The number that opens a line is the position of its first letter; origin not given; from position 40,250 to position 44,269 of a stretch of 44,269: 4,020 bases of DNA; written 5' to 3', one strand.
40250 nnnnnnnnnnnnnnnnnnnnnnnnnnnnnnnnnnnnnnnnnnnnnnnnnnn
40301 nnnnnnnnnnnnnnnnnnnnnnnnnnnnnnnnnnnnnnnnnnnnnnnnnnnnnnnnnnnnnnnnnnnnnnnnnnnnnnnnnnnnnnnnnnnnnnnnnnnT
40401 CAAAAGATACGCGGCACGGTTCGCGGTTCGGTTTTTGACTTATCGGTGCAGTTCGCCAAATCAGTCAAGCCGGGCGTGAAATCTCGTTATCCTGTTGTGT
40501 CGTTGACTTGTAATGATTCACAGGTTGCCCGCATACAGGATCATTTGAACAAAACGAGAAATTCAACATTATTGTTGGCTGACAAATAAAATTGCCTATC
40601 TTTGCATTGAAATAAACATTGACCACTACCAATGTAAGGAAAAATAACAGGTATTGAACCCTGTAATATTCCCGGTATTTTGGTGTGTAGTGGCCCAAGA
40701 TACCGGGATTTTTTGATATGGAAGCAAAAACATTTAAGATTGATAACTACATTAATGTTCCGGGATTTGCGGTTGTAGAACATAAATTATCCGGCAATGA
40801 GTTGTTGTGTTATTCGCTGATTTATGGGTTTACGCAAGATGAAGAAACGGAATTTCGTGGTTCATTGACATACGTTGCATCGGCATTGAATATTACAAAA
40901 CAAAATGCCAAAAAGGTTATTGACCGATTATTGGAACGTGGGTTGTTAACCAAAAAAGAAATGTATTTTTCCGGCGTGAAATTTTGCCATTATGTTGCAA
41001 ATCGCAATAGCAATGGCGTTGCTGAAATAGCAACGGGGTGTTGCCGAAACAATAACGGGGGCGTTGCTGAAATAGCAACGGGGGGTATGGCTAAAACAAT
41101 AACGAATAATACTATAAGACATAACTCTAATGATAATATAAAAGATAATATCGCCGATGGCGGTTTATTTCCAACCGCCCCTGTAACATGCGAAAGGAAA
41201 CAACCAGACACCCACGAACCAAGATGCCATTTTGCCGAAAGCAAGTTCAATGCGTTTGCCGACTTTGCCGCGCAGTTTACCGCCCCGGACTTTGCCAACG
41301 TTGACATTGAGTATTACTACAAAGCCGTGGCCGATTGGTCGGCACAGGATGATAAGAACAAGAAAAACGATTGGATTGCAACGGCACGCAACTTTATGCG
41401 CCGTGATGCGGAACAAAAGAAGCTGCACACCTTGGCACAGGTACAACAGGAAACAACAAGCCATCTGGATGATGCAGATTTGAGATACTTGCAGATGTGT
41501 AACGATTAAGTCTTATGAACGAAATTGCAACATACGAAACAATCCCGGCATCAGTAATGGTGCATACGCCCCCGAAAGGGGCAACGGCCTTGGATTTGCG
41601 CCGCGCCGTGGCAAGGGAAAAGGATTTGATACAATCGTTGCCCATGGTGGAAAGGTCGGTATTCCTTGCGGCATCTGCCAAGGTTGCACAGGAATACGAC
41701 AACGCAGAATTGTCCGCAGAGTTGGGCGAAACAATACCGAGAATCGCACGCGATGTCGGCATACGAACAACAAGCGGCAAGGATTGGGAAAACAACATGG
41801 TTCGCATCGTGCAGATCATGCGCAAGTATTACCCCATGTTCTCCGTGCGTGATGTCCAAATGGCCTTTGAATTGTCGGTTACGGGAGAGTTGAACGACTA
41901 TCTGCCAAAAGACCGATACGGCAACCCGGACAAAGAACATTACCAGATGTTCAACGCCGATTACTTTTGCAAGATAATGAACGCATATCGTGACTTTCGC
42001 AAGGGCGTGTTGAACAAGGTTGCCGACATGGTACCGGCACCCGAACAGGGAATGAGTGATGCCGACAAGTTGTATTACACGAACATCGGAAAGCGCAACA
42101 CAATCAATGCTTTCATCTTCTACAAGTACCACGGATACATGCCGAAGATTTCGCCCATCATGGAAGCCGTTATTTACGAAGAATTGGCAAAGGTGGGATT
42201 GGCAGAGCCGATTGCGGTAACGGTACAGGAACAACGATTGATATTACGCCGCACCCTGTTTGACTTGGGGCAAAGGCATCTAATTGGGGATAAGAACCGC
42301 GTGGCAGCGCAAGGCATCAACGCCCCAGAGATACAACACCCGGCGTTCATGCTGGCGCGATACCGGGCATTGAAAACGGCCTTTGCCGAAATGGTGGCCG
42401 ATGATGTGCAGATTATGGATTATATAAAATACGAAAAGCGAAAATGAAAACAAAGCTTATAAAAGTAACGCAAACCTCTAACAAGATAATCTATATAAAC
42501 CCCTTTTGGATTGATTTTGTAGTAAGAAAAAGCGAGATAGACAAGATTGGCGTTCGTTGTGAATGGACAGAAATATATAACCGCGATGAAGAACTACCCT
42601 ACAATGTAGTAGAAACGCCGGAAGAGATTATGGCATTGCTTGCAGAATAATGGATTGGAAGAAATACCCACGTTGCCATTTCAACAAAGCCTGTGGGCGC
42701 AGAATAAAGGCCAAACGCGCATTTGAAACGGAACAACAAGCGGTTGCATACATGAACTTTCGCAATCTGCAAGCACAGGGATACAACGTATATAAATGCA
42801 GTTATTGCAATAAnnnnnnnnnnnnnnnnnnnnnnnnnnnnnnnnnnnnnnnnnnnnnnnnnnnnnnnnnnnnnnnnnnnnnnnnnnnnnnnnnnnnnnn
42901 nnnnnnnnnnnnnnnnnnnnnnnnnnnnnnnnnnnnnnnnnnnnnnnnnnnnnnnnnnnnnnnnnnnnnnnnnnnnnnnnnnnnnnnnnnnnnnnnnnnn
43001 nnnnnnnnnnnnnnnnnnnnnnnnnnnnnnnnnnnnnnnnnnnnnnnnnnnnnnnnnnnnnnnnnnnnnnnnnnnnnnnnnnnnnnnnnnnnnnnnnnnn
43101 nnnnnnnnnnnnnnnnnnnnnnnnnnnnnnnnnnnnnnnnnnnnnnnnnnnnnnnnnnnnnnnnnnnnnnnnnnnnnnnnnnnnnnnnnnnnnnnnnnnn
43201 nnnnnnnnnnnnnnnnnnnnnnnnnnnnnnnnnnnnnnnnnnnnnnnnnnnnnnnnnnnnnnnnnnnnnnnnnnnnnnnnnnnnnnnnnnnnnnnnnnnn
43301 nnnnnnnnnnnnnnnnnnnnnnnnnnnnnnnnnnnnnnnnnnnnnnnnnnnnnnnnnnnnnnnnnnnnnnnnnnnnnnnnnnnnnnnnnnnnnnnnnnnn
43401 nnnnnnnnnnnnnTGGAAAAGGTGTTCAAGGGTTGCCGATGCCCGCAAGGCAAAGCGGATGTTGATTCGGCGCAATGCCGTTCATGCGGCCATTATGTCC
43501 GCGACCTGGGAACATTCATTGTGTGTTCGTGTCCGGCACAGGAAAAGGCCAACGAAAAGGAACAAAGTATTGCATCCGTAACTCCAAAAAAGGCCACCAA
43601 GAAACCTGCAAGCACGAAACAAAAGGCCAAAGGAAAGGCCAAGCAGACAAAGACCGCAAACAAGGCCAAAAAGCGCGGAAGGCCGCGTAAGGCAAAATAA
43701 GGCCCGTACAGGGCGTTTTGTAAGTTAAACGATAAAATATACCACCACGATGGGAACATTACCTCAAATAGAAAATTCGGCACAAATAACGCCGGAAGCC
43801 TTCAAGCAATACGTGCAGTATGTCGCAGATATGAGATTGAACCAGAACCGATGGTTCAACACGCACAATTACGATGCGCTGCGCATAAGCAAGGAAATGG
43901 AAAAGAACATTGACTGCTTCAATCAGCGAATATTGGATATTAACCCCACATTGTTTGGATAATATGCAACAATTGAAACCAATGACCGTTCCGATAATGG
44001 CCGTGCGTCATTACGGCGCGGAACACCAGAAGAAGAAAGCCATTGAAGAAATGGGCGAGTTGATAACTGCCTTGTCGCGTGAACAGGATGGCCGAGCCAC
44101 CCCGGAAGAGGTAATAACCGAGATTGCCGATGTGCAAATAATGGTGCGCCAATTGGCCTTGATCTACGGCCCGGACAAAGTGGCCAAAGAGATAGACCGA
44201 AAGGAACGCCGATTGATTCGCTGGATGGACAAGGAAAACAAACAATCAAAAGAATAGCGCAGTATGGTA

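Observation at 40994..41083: Iteron array embedded in the coding sequence of the initiator-like gene (lambda O-style origin)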

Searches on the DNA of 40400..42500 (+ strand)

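Call 8: search_dna_similar(query=window:40400-42500:+, collection=phages, mode=distant, max_rows=30)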
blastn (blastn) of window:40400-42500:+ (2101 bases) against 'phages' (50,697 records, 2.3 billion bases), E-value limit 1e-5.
Records with a match: 5; places in all: 5; records where one place covers at least 80% of the query: 0.
Best place of each record, by identity: 60-80% 5.
By first word of the organism name: Bacteroides 2; Parabacteroides 2; Alistipes 1.
By host as written in the record: Bacteroides koreensis HM3 1; Alistipes shahii DA73 1; Bacteroides uniformis MB20-85 1; Parabacteroides distasonis APCS2/PD 1; Parabacteroides distasonis DA491 1.
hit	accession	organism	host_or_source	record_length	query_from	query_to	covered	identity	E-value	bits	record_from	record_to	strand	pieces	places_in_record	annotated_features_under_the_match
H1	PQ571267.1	Bacteroides phage BKO1-3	Bacteroides koreensis HM3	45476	1462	1591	6%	79.4%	2e-20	108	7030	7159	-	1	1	hypothetical protein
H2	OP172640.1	Alistipes phage AS73P1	Alistipes shahii DA73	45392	1462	1588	6%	79.7%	2e-20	107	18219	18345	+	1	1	hypothetical protein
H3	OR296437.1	Bacteroides phage C1_85S2P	Bacteroides uniformis MB20-85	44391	1464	1589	6%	78.1%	1e-15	92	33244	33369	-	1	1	hypothetical protein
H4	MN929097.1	Parabacteroides phage PDS1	Parabacteroides distasonis APCS2/PD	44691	1464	1589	6%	77.3%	6e-14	87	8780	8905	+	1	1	hypothetical protein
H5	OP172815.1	Parabacteroides phage PD491P1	Parabacteroides distasonis DA491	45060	1464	1589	6%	77.3%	6e-14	87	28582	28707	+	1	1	hypothetical protein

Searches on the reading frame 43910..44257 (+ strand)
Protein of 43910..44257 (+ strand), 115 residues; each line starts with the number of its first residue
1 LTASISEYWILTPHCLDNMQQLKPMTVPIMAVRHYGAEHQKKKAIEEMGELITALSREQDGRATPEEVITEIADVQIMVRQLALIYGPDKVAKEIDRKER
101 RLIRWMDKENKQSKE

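Call 6: search_protein_families(library=pfam, proteins=[window:43910-44257:+], max_evalue=0.1)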
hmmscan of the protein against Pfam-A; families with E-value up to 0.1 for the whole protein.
window:43910-44257:+ (115 aa): 3 families
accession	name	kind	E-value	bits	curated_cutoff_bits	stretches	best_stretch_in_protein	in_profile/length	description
PF03819.22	MazG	-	0.057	14.1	22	1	41-85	7-46/74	MazG nucleotide pyrophosphohydrolase domain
PF01503.22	PRA-PH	-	0.059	14.2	21.3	1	40-76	30-61/86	Phosphoribosyl-ATP pyrophosphohydrolase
PF12643.12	MazG-like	-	0.099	13.3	27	0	38-101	9-69/85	MazG-like family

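Call 7: search_protein_families(library=phrogs, proteins=[window:43910-44257:+], max_evalue=0.01)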
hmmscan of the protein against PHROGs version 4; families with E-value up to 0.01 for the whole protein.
window:43910-44257:+ (115 aa): 3 families
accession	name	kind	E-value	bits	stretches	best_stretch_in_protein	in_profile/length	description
phrog_2245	-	other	1.5e-19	71.7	1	29-114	126-213/218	nucleoside triphosphate pyrophosphohydrolase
phrog_1247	-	other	0.00074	19.6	1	42-96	154-205/444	MazG-like pyrophosphatase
phrog_5164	-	unknown function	0.0033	18.6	1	33-104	9-77/91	-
